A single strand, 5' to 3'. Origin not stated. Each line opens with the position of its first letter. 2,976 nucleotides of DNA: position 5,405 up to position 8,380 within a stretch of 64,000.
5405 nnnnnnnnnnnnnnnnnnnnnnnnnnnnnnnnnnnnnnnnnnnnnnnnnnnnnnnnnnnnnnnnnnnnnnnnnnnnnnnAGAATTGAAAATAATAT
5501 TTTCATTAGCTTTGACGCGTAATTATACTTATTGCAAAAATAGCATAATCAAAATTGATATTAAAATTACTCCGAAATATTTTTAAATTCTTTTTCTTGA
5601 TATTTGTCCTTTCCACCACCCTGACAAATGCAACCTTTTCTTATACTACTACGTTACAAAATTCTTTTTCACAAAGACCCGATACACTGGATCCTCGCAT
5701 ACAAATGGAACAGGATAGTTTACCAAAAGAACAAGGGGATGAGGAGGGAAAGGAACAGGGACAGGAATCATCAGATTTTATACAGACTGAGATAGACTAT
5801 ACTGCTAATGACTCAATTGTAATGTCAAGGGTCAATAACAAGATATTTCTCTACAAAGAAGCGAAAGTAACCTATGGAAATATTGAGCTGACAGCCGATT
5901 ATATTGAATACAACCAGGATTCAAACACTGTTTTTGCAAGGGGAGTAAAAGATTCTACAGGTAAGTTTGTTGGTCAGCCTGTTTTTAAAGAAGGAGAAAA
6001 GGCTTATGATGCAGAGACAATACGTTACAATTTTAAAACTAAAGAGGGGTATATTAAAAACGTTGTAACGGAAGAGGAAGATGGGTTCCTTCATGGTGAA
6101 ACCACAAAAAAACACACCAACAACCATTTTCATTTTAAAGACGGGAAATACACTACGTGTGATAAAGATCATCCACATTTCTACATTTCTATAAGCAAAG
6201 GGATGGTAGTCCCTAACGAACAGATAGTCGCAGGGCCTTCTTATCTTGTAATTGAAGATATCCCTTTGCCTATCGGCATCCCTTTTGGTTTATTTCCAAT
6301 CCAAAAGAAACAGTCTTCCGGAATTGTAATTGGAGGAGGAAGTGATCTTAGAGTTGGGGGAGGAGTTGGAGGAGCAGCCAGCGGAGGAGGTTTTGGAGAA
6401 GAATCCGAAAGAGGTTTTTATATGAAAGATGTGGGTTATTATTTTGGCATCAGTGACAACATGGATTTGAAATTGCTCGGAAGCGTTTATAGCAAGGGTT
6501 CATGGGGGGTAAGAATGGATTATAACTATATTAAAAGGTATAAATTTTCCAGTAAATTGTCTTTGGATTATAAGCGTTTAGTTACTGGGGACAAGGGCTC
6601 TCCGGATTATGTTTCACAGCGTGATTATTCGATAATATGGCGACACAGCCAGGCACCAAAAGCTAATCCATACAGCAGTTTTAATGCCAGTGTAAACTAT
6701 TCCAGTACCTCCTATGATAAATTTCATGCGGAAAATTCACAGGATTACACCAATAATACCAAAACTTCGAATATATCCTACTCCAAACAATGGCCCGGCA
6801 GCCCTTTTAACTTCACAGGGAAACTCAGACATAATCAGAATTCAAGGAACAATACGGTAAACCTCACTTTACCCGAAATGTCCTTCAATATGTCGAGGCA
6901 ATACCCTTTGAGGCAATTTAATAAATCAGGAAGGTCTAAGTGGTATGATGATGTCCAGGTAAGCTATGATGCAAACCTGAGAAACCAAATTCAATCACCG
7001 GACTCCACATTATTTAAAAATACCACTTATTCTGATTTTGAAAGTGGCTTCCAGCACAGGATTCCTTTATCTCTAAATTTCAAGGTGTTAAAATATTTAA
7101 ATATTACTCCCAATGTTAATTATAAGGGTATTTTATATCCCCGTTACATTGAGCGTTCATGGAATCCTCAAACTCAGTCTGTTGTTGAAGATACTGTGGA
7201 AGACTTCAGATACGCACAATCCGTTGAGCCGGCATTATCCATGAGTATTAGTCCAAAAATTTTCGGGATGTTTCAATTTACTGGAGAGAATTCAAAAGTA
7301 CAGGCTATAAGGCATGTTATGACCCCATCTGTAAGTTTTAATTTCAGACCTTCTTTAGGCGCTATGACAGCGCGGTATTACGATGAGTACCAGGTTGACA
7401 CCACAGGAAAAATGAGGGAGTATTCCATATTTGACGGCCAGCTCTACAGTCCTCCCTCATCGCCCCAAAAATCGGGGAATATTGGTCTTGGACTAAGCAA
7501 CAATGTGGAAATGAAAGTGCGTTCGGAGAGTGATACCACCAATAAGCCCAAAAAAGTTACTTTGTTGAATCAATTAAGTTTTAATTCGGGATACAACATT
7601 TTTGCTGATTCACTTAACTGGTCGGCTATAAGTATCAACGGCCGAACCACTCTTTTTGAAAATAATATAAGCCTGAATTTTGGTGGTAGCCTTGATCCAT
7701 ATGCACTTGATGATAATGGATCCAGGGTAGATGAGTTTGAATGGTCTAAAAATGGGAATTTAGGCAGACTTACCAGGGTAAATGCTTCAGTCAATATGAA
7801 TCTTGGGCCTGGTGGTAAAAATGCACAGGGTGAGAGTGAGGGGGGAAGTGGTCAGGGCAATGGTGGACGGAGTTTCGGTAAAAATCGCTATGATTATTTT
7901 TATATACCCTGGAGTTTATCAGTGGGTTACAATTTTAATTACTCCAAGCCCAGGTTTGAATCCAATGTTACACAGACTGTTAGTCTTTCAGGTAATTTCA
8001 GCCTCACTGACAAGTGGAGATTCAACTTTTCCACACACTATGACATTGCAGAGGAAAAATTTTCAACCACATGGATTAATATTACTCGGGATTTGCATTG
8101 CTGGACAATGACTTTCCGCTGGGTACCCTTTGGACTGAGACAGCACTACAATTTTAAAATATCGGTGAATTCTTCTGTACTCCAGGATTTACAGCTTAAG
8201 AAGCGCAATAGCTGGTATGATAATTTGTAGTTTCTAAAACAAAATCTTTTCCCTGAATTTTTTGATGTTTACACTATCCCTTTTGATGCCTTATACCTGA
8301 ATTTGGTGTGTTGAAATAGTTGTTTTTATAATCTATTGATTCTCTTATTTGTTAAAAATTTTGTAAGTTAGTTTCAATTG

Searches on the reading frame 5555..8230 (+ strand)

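Call 14: search_protein_families(library=pfam, proteins=[window:5555-8230:+], max_evalue=0.00001)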
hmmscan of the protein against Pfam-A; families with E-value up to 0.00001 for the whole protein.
window:5555-8230:+ (891 aa): 1 family
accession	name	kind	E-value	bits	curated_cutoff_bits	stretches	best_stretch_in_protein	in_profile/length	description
PF19838.5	LptD_2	-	7.9e-153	509.9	22.5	1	224-716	1-464/464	LptD protein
